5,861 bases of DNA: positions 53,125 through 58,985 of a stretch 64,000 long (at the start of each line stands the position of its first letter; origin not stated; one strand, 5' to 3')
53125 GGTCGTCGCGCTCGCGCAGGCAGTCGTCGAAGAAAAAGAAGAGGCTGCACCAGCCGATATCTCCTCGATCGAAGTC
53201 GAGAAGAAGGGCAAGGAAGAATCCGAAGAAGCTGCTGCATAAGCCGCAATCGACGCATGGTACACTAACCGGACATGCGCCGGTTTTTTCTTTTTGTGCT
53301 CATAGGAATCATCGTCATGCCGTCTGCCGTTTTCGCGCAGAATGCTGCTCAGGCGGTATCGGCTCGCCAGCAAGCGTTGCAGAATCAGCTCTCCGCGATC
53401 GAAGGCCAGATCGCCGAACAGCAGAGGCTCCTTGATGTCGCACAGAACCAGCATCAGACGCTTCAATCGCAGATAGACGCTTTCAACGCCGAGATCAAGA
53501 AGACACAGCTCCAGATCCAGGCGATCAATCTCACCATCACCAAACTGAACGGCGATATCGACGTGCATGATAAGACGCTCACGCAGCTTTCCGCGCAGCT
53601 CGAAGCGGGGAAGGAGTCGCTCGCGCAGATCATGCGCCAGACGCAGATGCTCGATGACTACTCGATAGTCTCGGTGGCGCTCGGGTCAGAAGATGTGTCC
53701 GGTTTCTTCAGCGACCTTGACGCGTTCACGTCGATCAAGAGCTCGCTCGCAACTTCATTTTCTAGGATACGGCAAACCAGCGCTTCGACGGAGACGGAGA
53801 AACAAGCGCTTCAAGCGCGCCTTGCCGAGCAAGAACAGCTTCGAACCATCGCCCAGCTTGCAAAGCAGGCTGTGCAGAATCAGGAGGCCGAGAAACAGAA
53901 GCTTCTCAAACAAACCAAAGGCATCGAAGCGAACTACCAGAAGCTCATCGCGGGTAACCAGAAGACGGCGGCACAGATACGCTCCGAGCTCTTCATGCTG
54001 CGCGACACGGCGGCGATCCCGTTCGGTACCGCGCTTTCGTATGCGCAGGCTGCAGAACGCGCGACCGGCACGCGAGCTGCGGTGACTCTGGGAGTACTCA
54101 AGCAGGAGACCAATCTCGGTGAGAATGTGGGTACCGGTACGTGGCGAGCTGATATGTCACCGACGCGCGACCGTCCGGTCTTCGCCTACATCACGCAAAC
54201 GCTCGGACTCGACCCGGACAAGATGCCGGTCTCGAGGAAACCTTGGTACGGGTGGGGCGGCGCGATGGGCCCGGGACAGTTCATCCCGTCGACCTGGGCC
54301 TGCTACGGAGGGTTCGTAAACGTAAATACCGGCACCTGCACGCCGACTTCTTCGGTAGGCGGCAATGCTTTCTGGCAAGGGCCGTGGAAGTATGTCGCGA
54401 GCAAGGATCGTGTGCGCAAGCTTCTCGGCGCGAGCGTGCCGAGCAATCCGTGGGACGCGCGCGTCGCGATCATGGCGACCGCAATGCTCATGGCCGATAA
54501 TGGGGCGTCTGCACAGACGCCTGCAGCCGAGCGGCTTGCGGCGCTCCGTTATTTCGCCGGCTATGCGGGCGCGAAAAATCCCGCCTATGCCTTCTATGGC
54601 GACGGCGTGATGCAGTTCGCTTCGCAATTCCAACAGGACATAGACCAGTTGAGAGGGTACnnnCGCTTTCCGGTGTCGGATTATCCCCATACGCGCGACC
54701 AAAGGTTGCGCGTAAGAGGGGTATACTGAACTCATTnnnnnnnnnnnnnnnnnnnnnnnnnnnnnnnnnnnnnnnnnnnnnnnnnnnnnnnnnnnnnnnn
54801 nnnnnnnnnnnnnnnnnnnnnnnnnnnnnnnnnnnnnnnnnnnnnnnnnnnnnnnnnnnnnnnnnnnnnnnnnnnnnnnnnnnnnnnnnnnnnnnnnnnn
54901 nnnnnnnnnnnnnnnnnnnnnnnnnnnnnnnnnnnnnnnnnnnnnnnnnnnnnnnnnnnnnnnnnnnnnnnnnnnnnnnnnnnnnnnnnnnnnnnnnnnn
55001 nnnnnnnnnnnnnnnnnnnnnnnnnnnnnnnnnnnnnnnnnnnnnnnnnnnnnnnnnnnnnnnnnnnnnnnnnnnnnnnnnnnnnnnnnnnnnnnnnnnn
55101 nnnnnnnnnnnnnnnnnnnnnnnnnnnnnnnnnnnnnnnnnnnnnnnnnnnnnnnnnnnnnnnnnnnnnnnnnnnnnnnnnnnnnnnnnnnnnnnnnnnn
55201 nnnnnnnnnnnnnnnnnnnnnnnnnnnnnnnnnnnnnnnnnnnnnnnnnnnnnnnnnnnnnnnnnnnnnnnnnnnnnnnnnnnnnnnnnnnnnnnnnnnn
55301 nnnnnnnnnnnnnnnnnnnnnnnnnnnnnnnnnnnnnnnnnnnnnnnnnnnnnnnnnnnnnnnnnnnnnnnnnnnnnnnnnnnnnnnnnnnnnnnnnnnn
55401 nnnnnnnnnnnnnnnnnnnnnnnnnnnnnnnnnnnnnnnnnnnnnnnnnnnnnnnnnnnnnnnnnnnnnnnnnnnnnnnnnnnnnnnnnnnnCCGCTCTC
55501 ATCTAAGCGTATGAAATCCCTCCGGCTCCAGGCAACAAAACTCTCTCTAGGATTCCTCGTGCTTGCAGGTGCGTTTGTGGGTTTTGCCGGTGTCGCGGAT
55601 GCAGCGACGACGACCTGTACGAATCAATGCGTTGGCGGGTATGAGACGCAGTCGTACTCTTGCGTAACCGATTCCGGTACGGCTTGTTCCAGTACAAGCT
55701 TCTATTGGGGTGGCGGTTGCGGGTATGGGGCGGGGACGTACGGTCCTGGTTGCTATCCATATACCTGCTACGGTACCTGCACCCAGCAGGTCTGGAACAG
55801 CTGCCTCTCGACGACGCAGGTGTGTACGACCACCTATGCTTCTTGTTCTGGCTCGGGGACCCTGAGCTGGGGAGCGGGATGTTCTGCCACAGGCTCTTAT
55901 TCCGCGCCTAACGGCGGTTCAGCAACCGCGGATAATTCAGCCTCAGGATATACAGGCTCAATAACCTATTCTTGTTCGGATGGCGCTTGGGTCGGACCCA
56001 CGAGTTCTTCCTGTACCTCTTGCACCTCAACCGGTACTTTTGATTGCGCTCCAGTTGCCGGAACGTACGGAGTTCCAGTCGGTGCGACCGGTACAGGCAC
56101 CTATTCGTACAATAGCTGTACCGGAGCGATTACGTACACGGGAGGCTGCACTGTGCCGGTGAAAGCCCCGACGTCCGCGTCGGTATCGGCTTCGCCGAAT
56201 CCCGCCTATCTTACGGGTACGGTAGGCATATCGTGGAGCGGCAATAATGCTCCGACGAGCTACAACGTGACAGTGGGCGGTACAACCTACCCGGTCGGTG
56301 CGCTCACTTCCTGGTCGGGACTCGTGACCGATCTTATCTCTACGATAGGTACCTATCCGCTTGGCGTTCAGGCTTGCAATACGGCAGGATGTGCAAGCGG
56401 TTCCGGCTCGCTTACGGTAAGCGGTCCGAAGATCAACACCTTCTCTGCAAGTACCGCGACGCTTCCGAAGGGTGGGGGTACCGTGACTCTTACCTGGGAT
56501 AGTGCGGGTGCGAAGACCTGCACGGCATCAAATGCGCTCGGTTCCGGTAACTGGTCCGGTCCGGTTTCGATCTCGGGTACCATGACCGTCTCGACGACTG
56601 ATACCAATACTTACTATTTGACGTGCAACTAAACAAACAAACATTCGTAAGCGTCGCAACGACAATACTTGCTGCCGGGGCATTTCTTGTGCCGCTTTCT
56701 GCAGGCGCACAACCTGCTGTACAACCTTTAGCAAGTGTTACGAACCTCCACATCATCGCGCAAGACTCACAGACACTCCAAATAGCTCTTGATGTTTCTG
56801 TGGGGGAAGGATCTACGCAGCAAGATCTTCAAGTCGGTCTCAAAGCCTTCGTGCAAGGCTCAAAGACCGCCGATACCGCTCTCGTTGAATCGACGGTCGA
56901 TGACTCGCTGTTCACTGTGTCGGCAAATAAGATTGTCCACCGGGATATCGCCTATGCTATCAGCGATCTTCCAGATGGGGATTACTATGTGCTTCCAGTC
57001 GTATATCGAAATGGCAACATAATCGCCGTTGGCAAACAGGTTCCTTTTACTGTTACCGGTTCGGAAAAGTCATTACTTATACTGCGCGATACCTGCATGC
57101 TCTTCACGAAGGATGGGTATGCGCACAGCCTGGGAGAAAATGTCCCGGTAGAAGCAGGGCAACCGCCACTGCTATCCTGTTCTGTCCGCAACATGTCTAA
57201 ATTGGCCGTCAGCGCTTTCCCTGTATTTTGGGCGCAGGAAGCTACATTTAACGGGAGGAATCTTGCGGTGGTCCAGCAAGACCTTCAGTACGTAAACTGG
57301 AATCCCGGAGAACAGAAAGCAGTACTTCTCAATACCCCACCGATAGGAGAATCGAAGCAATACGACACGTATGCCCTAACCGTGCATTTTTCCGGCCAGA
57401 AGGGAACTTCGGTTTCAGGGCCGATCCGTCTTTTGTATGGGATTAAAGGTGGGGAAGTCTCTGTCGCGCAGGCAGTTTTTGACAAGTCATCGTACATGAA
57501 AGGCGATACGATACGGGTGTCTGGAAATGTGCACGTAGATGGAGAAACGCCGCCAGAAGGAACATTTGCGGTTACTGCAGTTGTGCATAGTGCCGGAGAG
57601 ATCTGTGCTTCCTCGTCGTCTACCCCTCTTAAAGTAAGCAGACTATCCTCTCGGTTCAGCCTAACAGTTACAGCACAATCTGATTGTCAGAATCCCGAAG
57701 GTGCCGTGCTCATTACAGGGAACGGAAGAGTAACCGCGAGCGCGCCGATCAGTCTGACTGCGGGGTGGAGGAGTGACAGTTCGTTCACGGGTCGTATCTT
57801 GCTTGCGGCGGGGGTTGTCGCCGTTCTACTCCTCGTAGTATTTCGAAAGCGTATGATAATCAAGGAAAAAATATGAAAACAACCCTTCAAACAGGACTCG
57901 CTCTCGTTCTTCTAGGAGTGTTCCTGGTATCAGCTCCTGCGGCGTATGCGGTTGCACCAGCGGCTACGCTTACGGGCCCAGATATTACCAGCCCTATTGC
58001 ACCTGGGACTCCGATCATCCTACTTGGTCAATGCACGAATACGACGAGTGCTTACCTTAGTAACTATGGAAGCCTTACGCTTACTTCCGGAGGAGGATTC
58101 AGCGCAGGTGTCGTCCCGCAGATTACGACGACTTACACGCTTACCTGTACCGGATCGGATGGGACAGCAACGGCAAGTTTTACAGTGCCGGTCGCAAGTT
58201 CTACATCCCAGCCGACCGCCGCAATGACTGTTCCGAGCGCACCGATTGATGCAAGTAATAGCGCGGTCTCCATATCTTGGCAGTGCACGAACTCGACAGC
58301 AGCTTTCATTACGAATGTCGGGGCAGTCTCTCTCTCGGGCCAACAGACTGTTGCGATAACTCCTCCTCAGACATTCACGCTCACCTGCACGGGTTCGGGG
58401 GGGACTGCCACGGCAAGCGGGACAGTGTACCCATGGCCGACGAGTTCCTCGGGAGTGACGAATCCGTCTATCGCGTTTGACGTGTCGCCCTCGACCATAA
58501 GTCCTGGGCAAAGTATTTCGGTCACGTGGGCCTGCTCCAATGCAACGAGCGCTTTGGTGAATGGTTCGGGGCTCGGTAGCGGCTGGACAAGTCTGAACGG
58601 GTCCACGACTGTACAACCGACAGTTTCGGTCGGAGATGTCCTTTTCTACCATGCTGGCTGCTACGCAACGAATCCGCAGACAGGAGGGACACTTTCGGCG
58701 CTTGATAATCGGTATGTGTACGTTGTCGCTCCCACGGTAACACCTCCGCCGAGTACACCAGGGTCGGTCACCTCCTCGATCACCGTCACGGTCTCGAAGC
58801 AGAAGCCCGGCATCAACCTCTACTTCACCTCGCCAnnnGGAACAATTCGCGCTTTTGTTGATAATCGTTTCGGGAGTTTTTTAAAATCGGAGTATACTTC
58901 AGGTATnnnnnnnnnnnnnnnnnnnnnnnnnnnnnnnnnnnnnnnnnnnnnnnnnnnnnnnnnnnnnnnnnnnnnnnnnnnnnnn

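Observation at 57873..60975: Identical C-terminal 18-aa tail on two non-adjacent secreted proteins: candidate sorting or assembly tag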

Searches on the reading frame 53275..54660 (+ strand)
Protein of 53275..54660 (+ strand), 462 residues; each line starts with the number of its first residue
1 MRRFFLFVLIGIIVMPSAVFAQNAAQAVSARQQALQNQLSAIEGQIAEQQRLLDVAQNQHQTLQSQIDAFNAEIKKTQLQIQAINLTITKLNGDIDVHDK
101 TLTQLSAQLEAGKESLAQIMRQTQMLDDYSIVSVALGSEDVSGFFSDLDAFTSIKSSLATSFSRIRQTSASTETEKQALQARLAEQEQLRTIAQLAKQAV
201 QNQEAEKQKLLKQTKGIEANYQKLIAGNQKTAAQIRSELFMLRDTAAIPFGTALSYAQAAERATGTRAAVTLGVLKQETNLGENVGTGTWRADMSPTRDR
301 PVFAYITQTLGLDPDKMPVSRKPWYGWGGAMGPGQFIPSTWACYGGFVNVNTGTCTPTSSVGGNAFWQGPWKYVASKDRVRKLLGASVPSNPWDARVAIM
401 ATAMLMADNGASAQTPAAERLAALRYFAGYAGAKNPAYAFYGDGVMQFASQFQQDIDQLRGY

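Call 10: search_protein_families(library=pfam, proteins=[window:53275-54660:+], max_evalue=0.1)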
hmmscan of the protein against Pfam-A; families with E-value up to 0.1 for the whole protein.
window:53275-54660:+ (462 aa): 3 families
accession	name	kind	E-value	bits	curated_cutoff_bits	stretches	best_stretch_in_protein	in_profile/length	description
PF09486.15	HrpB7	-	0.0029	18.5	29.7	1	44-114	72-142/157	Bacterial type III secretion protein (HrpB7)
PF10422.14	LRS4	-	0.0095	16.4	24.2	1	155-233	21-95/211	Monopolin complex subunit LRS4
PF02050.21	FliJ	-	0.011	16.4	28.4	1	42-122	3-88/123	Flagellar FliJ protein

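Call 11: search_protein_families(library=ncbifam, proteins=[window:53275-54660:+], max_evalue=0.1)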
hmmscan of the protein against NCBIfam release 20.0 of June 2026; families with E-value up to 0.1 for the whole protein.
window:53275-54660:+ (462 aa): 10 families
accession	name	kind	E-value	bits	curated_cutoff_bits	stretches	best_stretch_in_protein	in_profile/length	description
NF008644.1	PRK11637.1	equivalog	1.4e-06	27.6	270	1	36-237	3-204/385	murein hydrolase activator EnvC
TIGR02168.1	SMC_prok_B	equivalog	2e-06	25.9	567.35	1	24-267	303-548/1181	chromosome segregation protein SMC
TIGR02169.1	SMC_prok_A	equivalog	8.1e-06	23.8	729.4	1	26-238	685-891/1165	chromosome segregation protein SMC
NF045487.1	ASRP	equivalog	0.00029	19.6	300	1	30-239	190-410/593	archaea-specific SMC-related protein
TIGR04211.1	SH3_and_anchor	equivalog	0.00043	19.9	65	1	156-241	83-168/198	TIGR04211 family SH3 domain-containing protein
TIGR04523.1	Mplasa_alph_rch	subfamily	0.013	13.4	270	1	30-121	391-482/745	helix-rich protein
NF045780.1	TrlF_fam_ATP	equivalog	0.016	13.9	350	1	23-238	456-680/944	TrlF family AAA-like ATPase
NF009622.0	PRK13128.1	equivalog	0.019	13.4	443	1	90-208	74-189/518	D-aminopeptidase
TIGR02559.1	HrpB7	equivalog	0.022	15.1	134.4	1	44-114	72-142/158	type III secretion protein HrpB7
NF002572.0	PRK02224.1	equivalog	0.042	12.1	1087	0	20-191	304-450/888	DNA double-strand break repair ATPase Rad50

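Call 17: find_related_loci(query=window:53275-54660:+, collection=genome_contigs, flank=10000)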
Query window:53275-54660:+ (462 aa) in genome_contigs; peptide patterns used: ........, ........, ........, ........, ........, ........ (x = any residue, [..] = any of these).
123 stretches matched a pattern; 70 encode a relative of the query (tblastn E <= 1e-3); 69 distinct loci.
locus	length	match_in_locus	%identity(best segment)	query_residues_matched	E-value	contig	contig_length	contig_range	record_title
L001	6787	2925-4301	84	1-461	0e+0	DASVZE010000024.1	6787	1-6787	MAG TPA_asm: Chloroflexota bacterium isolate SMAG_U2620 k141_976222, whole genome shotgun sequence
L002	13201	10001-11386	81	1-461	0e+0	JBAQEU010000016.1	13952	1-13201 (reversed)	MAG: Minisyncoccia bacterium isolate MFD12003_ilm_asm_bin73 k127_8623, whole genome shotgun sequence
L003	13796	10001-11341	83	15-461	0e+0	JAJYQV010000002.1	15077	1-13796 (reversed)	MAG: bacterium isolate DS4.bin61 NODE_4571_length_15077_cov_4.012575, whole genome shotgun sequence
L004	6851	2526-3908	81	1-461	0e+0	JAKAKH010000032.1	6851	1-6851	MAG: bacterium isolate WY4.bin53 NODE_14663_length_6851_cov_1.870018, whole genome shotgun sequence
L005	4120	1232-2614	84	1-461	0e+0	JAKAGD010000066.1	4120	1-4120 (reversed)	MAG: bacterium isolate WY2.bin144 NODE_45520_length_4120_cov_1.431505, whole genome shotgun sequence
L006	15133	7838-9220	81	1-461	0e+0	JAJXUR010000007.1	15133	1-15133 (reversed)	MAG: bacterium isolate BP5.bin107 NODE_6660_length_15133_cov_1.626283, whole genome shotgun sequence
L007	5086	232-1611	80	1-459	0e+0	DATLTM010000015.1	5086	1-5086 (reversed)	MAG TPA_asm: Candidatus Paceibacterota bacterium isolate SMAG_U13956 k141_1498529, whole genome shotgun sequence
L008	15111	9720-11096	81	1-458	0e+0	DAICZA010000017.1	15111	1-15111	MAG TPA_asm: bacterium isolate clean1989 NODE_17_length_15111_cov_4.001330, whole genome shotgun sequence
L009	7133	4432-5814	81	1-461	0e+0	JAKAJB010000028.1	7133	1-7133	MAG: bacterium isolate WY3.bin61 NODE_20688_length_7133_cov_2.418356, whole genome shotgun sequence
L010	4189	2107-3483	81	1-461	0e+0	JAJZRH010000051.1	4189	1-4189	MAG: bacterium isolate SKS1.bin80 NODE_38286_length_4189_cov_1.459133, whole genome shotgun sequence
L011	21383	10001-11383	79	1-461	0e+0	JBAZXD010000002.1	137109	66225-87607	MAG: Candidatus Paceibacterota bacterium isolate SO_2017_GW1_48 NODE_905_length_137109_cov_1.720898_OW334_2017, whole ge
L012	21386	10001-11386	78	1-461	0e+0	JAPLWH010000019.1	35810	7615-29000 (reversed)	MAG: Candidatus Kaiserbacteria bacterium isolate LacPavin_0818_WC50_MAG_53_14 LacPavin_0818_WC50_scaffold_580137, whole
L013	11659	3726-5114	76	1-461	0e+0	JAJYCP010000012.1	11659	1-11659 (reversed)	MAG: bacterium isolate BP9.bin55 NODE_11249_length_11659_cov_2.566511, whole genome shotgun sequence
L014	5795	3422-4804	79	1-461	0e+0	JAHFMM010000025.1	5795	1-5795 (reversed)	MAG: bacterium isolate nzgw457 NODE_16187_length_5796_cov_6.570749, whole genome shotgun sequence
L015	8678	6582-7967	78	1-461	0e+0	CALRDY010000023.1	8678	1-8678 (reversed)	MAG: Candidatus Nomurabacteria bacterium isolate LH-02apr19-231 genome assembly, contig: LH-02apr19-C19604, whole genome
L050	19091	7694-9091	70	1-457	0e+0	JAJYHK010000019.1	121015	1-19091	MAG: bacterium isolate DBS1-3.bin59 NODE_171_length_121015_cov_3.05259, whole genome shotgun sequence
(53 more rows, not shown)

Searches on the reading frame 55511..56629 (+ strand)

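Call 10: search_protein_families(library=pfam, proteins=[window:55511-56629:+], max_evalue=0.1)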
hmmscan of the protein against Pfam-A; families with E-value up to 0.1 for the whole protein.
window:55511-56629:+ (373 aa): 1 family
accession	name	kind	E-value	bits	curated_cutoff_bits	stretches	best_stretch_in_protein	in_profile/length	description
PF08329.16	ChitinaseA_N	-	0.019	15.1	21.2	1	241-298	46-101/133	Chitinase A, N-terminal domain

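Call 11: search_protein_families(library=ncbifam, proteins=[window:55511-56629:+], max_evalue=0.1)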
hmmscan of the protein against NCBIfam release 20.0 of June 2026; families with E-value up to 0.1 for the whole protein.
window:55511-56629:+ (373 aa): 0 families

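Call 80: search_protein_families(library=phrogs, proteins=[window:55511-56629:+], max_evalue=0.01)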
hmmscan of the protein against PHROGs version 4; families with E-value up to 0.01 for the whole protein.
window:55511-56629:+ (373 aa): 0 families

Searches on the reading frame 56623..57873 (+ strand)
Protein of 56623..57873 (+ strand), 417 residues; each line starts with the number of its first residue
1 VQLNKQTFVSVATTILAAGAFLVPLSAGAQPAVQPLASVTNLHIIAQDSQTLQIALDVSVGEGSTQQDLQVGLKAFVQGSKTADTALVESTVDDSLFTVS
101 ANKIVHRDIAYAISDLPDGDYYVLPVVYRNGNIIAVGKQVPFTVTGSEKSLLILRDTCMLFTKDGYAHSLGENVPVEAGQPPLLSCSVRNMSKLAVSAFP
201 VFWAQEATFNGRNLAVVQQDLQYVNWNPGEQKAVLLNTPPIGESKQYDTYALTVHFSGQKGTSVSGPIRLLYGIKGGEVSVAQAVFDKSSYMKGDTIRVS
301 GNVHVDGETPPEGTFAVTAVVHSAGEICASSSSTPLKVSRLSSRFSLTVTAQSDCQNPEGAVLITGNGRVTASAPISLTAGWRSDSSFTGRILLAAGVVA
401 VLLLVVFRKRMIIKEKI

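Call 10: search_protein_families(library=pfam, proteins=[window:56623-57873:+], max_evalue=0.1)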
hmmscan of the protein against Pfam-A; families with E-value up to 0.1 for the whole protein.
window:56623-57873:+ (417 aa): 1 family
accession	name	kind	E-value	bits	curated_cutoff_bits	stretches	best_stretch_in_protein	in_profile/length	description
PF24318.1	DUF7490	-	0.001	19.1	27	1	47-137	16-98/106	Domain of unknown function (DUF7490)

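Call 11: search_protein_families(library=ncbifam, proteins=[window:56623-57873:+], max_evalue=0.1)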
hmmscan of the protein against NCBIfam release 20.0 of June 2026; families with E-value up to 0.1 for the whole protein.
window:56623-57873:+ (417 aa): 0 families

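Call 80: search_protein_families(library=phrogs, proteins=[window:56623-57873:+], max_evalue=0.01)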
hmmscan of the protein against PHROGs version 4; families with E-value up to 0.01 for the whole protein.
window:56623-57873:+ (417 aa): 0 families

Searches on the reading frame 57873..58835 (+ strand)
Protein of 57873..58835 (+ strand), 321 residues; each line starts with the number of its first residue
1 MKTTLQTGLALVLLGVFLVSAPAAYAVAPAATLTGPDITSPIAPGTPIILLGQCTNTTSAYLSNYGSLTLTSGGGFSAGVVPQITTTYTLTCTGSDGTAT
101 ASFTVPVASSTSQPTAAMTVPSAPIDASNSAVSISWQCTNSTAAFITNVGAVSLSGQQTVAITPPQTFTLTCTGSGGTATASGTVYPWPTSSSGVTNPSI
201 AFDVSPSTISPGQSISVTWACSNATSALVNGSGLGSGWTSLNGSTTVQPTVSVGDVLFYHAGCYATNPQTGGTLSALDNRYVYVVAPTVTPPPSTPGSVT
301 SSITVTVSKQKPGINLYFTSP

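Call 10: search_protein_families(library=pfam, proteins=[window:57873-58835:+], max_evalue=0.1)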
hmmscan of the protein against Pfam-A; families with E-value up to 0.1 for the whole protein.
window:57873-58835:+ (321 aa): 1 family
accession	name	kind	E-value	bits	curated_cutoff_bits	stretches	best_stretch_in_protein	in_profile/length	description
PF14311.12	DUF4379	-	0.1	13.3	24.5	0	203-223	12-32/56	Probable Treble clef zinc finger domain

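Call 11: search_protein_families(library=ncbifam, proteins=[window:57873-58835:+], max_evalue=0.1)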
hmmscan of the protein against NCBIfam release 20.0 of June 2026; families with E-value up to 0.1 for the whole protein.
window:57873-58835:+ (321 aa): 1 family
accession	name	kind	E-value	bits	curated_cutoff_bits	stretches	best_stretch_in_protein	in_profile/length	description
NF006249.0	PRK08387.1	equivalog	0.039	14.4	111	1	57-124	20-84/133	putative monovalent cation/H+ antiporter subunit B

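Call 30: list_cluster_members(proteins=[window:57873-58835:+, window:60172-60972:+, window:61240-62214:+, window:55511-56629:+])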
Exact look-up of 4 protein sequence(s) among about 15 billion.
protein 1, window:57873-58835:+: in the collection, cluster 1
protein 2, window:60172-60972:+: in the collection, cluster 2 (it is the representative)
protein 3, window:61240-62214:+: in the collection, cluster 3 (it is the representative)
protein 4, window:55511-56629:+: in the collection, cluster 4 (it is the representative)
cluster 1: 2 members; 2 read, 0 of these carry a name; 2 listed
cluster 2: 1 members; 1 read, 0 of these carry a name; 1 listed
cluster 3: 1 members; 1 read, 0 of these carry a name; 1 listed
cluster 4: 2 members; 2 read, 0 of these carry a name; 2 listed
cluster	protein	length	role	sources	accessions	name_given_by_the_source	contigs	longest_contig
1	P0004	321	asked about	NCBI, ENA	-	-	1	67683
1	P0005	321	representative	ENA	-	-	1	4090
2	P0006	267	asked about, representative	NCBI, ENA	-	-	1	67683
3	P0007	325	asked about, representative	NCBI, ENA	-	-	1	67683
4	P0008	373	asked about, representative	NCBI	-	-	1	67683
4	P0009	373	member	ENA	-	-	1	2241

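Call 58: predict_structure(alignment_id=A5)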
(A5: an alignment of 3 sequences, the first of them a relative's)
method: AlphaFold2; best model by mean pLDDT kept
length: 267 residues; sequences in the alignment: 3
mean_pLDDT: 46.3   pTM: 0.44
mean pLDDT of the five models: 46.3, 45.3, 41.7, 40.3, 39.8
residues with pLDDT >= 90: 0; 70-90: 19; 50-70: 74; < 50: 174
segments of 3 or more residues with pLDDT < 50: 1-3, 5-20, 76-150, 173-175, 193-267
pLDDT, mean of each block of 10 residues (from residue 1): 40 36 67 54 61 68 61 52 38 39 27 39 40 40 41 58 65 58 67 42 35 38 37 37 39 35 33
secondary structure, 60 per line:
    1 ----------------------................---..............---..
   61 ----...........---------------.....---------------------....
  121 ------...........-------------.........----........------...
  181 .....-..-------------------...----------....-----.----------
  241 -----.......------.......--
elements in order: E23-35 E42-55 E65-75 E91-95 E117-120 E127-137 E151-159 E164-171 E178-185 E208-210 E221-224 E246-252 E259-265

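Call 71: find_homologous_proteins(query=A5, max_evalue=0.01)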
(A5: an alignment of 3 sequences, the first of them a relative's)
Query A5 (3 sequences) (267 aa, profile of the alignment): 12 proteins with E <= 0.01 among 2677 candidates.
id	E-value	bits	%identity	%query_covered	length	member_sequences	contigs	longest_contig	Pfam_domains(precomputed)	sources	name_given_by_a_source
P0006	7.5e-145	500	100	100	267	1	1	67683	-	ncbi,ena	-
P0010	2.8e-138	478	71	100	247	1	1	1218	-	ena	-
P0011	4.4e-127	441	51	100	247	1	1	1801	-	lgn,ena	-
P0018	2.9e-12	65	41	25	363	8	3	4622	PF25788.3,PF18911.7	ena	-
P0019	2.3e-8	52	46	24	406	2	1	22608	-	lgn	-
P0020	7.3e-7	47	49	18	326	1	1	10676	PF25788.3,PF18911.7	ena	-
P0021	1.1e-6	47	43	19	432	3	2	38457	-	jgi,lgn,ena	-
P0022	1.1e-5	44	49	18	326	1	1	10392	PF25788.3,PF18911.7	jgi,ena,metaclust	metaclust:\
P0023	2.8e-5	42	46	19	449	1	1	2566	-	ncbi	-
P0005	4.9e-5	41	92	9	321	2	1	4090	-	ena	-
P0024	4.5e-4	38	64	13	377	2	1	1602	-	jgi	jgi:hypothetical protein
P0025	4.8e-3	35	55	16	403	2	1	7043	-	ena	-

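Call 80: search_protein_families(library=phrogs, proteins=[window:57873-58835:+], max_evalue=0.01)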
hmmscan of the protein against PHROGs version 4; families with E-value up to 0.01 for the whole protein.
window:57873-58835:+ (321 aa): 1 family
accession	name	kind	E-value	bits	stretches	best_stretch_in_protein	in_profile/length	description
phrog_2155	-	head and packaging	0.0026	17.3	1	132-252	877-994/1193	virion structural protein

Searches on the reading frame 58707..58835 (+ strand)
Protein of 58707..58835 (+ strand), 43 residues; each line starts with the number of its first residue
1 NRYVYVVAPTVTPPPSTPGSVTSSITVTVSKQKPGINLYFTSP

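Call 14: find_homologous_proteins(query=window:58707-58835:+, max_evalue=10)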
Query seq(43 aa): no candidate shares three 5-residue words with the query. No homologue found.
